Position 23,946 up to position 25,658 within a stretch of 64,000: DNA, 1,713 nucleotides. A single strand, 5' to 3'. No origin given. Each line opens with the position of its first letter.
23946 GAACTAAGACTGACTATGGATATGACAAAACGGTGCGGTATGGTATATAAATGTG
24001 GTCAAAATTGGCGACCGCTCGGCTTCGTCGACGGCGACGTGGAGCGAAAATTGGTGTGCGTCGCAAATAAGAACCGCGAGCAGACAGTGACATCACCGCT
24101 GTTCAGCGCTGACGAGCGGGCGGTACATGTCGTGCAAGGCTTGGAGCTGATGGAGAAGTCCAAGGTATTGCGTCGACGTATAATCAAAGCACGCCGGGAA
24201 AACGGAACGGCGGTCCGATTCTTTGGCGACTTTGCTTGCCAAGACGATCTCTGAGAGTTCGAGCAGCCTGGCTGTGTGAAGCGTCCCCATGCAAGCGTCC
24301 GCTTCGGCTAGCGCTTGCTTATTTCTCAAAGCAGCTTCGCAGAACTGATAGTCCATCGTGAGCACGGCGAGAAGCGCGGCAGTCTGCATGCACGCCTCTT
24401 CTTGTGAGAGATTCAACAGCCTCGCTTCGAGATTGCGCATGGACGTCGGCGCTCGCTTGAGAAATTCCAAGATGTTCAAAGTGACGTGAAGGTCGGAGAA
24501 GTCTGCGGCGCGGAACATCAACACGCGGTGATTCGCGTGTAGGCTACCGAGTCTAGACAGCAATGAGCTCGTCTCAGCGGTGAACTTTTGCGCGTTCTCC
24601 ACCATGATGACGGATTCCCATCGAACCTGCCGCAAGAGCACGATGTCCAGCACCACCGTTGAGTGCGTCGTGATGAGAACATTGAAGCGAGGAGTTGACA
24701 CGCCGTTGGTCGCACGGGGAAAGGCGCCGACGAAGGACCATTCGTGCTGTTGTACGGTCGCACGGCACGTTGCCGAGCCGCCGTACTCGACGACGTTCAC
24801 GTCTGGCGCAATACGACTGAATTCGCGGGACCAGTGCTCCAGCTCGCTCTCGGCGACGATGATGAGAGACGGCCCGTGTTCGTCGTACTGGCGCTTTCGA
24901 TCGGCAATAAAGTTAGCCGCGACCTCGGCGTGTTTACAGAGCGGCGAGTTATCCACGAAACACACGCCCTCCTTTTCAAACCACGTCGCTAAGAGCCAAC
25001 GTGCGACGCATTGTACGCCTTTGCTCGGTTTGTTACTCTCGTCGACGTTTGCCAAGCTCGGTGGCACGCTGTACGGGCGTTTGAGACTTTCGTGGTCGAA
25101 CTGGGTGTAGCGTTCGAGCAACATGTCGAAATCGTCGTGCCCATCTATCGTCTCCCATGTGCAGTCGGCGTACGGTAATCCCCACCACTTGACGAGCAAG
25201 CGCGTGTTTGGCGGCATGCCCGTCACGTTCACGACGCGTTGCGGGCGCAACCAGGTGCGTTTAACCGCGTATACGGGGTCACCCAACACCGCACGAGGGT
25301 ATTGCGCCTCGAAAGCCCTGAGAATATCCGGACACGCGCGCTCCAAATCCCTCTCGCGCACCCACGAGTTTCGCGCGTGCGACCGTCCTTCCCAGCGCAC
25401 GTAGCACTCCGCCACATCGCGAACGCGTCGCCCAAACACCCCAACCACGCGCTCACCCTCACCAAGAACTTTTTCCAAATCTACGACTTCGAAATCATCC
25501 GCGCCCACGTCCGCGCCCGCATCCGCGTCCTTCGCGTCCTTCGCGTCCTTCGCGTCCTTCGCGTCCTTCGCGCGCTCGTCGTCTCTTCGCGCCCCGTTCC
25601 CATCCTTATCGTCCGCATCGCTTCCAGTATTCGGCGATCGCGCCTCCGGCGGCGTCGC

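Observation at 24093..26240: CHD1-derived gene with intact double chromodomain but all three SNF2 ATPase motifs (I, II, III) replaced and no helicase-C half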

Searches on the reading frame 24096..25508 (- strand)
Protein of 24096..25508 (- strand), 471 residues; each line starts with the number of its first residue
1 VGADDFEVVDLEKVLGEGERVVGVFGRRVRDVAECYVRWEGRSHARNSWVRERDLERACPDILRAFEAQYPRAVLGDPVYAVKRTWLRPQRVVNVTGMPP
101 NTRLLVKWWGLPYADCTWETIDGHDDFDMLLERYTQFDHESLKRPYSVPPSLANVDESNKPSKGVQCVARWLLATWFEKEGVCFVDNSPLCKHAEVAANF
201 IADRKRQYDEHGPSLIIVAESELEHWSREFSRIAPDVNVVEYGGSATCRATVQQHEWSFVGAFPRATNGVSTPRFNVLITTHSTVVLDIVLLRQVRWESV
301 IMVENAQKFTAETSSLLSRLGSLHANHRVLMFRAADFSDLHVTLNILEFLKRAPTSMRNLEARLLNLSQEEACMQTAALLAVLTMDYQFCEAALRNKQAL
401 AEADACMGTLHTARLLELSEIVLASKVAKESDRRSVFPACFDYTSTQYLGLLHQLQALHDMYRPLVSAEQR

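Call 30: search_solved_structures(query=A2, max_evalue=0.001, show_alignments=4)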
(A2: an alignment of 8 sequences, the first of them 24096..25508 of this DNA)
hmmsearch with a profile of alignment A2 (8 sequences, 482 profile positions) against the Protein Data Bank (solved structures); distinct sequences matched with E-value up to 0.001: 74 (the best 60 are shown).
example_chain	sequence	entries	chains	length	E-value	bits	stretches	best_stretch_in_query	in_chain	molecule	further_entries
6ryr_W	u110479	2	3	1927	3.2e-24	88.3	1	168-361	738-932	Chromodomain-helicase-DNA-binding protein 4,Chromodomain-helicase-DNA-binding protein 4,Ch | Chromodomain-helicase-DNA-binding protein 4,CHD4,Chromodomain-helic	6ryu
3mwy_W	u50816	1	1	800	3.5e-20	75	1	97-331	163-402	Chromo domain-containing protein 1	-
9n6h_K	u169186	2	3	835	4.1e-20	74.8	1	97-331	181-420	Chromo domain-containing protein 1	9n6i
9n6k_L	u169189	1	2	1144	9.5e-20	73.6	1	97-331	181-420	Chromo domain-containing protein 1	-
6ftx_W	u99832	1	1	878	9.9e-20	73.5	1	97-331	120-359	Chromatin-remodeling ATPase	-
7tn2_W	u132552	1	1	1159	1e-19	73.5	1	97-331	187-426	Chromo domain-containing protein 1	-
9ear_W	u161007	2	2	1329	1.6e-19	72.8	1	24-331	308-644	Chromodomain-helicase-DNA-binding protein 1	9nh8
9r5s_W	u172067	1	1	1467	2.7e-19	72.1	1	14-331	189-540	Chromo domain-containing protein 1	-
5o9g_W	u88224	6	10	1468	2.7e-19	72.1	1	14-331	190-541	Chromo domain-containing protein 1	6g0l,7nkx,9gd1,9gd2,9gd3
7otq_K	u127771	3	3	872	2.8e-09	39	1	168-328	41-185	Chromodomain-helicase-DNA-binding protein 1-like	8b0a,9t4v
7epu_B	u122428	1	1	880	2.9e-09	39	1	168-328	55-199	Chromodomain-helicase-DNA-binding protein 1-like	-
7enn_K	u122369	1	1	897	3e-09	39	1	168-328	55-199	Chromodomain-helicase-DNA-binding protein 1-like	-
6guu_A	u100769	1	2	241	5.2e-09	38.2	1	69-120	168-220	Chromodomain-helicase-DNA-binding protein 5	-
7vdt_A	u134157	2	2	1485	9.9e-09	37.2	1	202-331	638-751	Isoform 2 of Transcription activator BRG1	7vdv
9wbz_A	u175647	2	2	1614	1.2e-08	37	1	202-331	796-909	Isoform 2 of SWI/SNF-related matrix-associated actin-dependent regulator of chromatin subf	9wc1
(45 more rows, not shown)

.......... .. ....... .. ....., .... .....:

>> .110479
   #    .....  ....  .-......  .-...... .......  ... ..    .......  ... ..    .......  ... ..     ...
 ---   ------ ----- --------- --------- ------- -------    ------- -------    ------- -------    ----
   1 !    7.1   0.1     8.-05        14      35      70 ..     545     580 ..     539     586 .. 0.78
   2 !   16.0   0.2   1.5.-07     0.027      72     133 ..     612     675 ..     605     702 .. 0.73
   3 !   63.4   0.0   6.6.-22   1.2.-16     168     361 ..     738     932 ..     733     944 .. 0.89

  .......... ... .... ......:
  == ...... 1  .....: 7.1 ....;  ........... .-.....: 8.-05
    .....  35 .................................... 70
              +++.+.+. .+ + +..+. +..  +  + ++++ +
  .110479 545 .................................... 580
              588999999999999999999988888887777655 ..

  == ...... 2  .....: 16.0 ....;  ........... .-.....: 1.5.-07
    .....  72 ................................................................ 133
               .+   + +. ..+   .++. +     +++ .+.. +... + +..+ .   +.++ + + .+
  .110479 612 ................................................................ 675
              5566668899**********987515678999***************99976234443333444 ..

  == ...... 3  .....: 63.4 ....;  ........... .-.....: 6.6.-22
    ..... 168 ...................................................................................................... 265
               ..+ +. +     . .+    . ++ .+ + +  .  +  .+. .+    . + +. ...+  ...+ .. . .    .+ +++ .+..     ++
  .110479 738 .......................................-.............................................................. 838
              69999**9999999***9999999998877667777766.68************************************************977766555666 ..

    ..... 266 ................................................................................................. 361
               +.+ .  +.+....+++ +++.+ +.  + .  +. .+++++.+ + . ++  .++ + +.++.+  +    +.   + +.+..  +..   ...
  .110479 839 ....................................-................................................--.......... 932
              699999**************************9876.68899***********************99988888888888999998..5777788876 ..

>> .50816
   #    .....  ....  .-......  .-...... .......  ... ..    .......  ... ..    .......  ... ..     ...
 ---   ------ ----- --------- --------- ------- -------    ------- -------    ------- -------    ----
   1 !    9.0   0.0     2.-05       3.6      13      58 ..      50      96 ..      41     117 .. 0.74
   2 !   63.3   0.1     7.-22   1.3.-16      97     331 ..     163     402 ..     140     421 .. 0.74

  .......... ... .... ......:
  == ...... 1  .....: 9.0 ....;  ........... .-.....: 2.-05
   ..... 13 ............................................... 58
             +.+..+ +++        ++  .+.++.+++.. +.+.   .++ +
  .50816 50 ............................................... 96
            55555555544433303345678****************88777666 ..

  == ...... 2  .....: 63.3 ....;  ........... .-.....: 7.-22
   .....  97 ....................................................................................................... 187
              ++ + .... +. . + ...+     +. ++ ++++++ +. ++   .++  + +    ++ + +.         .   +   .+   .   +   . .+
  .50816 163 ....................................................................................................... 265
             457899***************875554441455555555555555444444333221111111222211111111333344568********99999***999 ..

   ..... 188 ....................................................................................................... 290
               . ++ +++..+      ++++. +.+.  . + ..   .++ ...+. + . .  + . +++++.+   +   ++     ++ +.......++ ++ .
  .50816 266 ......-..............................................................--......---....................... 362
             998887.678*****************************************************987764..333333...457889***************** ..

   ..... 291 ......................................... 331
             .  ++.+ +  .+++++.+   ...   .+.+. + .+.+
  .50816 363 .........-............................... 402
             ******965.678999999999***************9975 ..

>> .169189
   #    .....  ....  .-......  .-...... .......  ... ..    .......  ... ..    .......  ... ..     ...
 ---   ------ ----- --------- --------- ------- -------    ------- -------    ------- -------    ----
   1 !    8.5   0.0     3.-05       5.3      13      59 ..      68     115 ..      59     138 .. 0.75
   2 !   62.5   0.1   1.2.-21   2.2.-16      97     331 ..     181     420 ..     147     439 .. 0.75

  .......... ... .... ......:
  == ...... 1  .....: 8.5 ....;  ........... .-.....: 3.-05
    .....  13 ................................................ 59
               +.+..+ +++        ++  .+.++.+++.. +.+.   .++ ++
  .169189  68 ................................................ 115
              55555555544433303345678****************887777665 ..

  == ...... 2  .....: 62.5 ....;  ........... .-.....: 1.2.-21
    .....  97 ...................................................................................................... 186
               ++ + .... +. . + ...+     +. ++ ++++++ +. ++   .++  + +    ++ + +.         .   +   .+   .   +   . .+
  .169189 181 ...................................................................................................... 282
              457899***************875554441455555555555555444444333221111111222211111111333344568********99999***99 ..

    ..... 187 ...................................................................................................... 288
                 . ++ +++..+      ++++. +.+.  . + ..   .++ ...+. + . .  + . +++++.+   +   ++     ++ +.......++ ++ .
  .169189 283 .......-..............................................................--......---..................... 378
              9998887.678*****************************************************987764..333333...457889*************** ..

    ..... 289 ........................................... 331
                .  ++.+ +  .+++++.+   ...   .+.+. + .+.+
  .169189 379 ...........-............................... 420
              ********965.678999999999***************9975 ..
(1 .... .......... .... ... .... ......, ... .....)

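Call 38: search_protein_representatives(alignment_id=A2)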
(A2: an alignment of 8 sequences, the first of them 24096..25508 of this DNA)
Query: 8 sequences, 482 profile positions. Proteins with E-value up to 0.001 (for the whole library): 2195; up to 1e-10: 775; up to 1e-30: 41. The best 150 are listed.
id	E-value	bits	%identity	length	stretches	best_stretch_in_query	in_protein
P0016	7.3e-250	845.7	-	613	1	2-476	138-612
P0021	1.3e-247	838.3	-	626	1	2-478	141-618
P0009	9.2e-247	835.5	-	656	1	3-480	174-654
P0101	2.1e-53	197.8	-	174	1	21-157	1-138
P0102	4.2e-52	193.5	-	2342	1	34-370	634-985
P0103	1.9e-51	191.4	-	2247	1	32-368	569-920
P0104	8.5e-51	189.2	-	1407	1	33-363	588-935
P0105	2.0e-50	188.0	-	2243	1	17-350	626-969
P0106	2.6e-50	187.6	-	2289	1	31-352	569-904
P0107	7.2e-50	186.1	-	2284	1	28-366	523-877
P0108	8.2e-50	186.0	-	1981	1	33-372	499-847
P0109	2.1e-49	184.6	-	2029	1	26-352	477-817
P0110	2.7e-49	184.3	-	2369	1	30-367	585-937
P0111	9.4e-49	182.5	-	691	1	31-350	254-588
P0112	2.3e-48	181.2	-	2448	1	32-353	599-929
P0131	3.4e-41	157.5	-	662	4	163-305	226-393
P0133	1.3e-37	145.8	-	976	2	266-387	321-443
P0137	1.7e-32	128.9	-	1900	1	33-349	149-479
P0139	4.7e-30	120.8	-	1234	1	16-344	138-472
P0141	1.7e-28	115.6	-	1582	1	32-370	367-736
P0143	6.7e-28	113.7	-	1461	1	31-380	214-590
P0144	1.6e-27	112.5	-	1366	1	19-347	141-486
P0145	1.7e-27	112.4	-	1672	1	15-348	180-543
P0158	1.0e-24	103.2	-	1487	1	34-330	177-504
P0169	1.2e-23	99.7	-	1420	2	101-331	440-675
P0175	6.1e-23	97.4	-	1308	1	9-332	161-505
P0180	1.4e-22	96.1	-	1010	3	168-328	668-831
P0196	1.5e-21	92.8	-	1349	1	34-331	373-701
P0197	1.5e-21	92.8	-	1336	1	13-329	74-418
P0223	2.2e-20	88.9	-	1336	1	30-331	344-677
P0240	7.6e-20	87.1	-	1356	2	83-330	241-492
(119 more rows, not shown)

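Call 40: search_protein_families(library=pfam, proteins=[P0102, P0103, P0104, P0105, P0111], max_evalue=0.001)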
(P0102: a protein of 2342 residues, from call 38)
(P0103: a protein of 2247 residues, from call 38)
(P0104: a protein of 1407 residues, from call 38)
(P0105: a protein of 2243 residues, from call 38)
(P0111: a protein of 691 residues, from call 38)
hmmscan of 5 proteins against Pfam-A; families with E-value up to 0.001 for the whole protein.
P0102 (2342 aa): 8 families
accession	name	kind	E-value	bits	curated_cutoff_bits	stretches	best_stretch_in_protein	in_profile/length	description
PF00176.29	SNF2-rel_dom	-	2.4e-79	266.9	24.9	1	780-1069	1-290/290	SNF2-related domain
PF00271.37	Helicase_C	-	7e-24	84.6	23.5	1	1093-1207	2-110/110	Helicase conserved C-terminal domain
PF00385.30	Chromo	-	2.5e-17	63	25.1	2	685-736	2-52/53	Chromo (CHRromatin Organisation MOdifier) domain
PF11496.14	HDA2-3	-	3.7e-13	49.7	27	1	1017-1234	7-236/278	Class II histone deacetylase complex subunits 2 and 3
PF04851.21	ResIII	-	7.3e-10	39.4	22.5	1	777-948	4-162/164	Type III restriction enzyme, res subunit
PF00628.35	PHD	-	3.3e-09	37.1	24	1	79-120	1-47/47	PHD-finger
PF06465.18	DUF1087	-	9.2e-07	29.3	22.8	1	1383-1427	16-60/63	CHD subfamily II, DUF1087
PF00270.35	DEAD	-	6.8e-06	26.3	26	1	779-949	2-161/167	DEAD/DEAH box helicase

P0103 (2247 aa): 9 families
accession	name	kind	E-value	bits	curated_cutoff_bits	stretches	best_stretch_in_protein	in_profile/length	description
PF00176.29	SNF2-rel_dom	-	1.9e-80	270.5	24.9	1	717-1006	1-290/290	SNF2-related domain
PF00271.37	Helicase_C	-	7.4e-24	84.6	23.5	1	1031-1144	3-110/110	Helicase conserved C-terminal domain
PF00385.30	Chromo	-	6.6e-17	61.6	25.1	2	622-673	2-52/53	Chromo (CHRromatin Organisation MOdifier) domain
PF11496.14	HDA2-3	-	7.1e-13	48.8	27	1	954-1170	7-235/278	Class II histone deacetylase complex subunits 2 and 3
PF04851.21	ResIII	-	9.4e-11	42.3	22.5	1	714-885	4-162/164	Type III restriction enzyme, res subunit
PF00628.35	PHD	-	4e-08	33.6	24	1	79-120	1-47/47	PHD-finger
PF06465.18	DUF1087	-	4.2e-07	30.4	22.8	1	1325-1362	23-60/63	CHD subfamily II, DUF1087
PF00270.35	DEAD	-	3.8e-05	23.9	26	1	716-886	2-161/167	DEAD/DEAH box helicase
PF23011.2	PHD-1st_NSD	-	0.00022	21.7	27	1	79-120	8-48/49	Histone-lysine N-methyltransferase NSD-like, PHD zinc finger 1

P0104 (1407 aa): 8 families
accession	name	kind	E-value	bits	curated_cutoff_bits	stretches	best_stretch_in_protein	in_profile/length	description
PF00176.29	SNF2-rel_dom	-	1.3e-80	271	24.9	1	736-1026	1-290/290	SNF2-related domain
PF00271.37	Helicase_C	-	6.4e-22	78.3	23.5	1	1053-1164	5-110/110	Helicase conserved C-terminal domain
PF00385.30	Chromo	-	2.2e-14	53.5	25.1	2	640-691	2-52/53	Chromo (CHRromatin Organisation MOdifier) domain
PF11496.14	HDA2-3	-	4e-13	49.6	27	1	975-1204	8-251/278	Class II histone deacetylase complex subunits 2 and 3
PF04851.21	ResIII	-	3e-10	40.7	22.5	1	733-905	4-162/164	Type III restriction enzyme, res subunit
PF00628.35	PHD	-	1.2e-08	35.3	24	1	77-118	1-47/47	PHD-finger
PF06465.18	DUF1087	-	2.1e-06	28.2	22.8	1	1351-1386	25-60/63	CHD subfamily II, DUF1087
PF00270.35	DEAD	-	9e-06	25.9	26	1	735-908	2-162/167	DEAD/DEAH box helicase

P0105 (2243 aa): 9 families
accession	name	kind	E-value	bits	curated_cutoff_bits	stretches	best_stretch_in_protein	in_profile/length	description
PF00176.29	SNF2-rel_dom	-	1.8e-77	260.7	24.9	1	785-1074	1-290/290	SNF2-related domain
PF00271.37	Helicase_C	-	7.3e-24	84.6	23.5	1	1098-1212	2-110/110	Helicase conserved C-terminal domain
PF00385.30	Chromo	-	2e-15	56.9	25.1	2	691-742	2-52/53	Chromo (CHRromatin Organisation MOdifier) domain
PF11496.14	HDA2-3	-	1.3e-11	44.7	27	1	1022-1239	7-236/278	Class II histone deacetylase complex subunits 2 and 3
PF04851.21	ResIII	-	2.1e-09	38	22.5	1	782-953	4-162/164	Type III restriction enzyme, res subunit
PF06465.18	DUF1087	-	6.1e-09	36.3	22.8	1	1391-1429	22-60/63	CHD subfamily II, DUF1087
PF00628.35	PHD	-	6.4e-09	36.1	24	1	70-111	1-47/47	PHD-finger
PF00270.35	DEAD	-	0.00036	20.8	26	1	784-954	2-161/167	DEAD/DEAH box helicase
PF23011.2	PHD-1st_NSD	-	0.00037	21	27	1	70-112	8-49/49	Histone-lysine N-methyltransferase NSD-like, PHD zinc finger 1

P0111 (691 aa): 4 families
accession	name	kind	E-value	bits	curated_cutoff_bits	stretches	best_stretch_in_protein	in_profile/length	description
PF00176.29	SNF2-rel_dom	-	5.2e-69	233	24.9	1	399-674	1-270/290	SNF2-related domain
PF00385.30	Chromo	-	1.6e-18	66.8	25.1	2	308-341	2-35/53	Chromo (CHRromatin Organisation MOdifier) domain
PF04851.21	ResIII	-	1.2e-08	35.4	22.5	1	396-572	4-162/164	Type III restriction enzyme, res subunit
PF00270.35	DEAD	-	0.00021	21.5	26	0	398-572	2-160/167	DEAD/DEAH box helicase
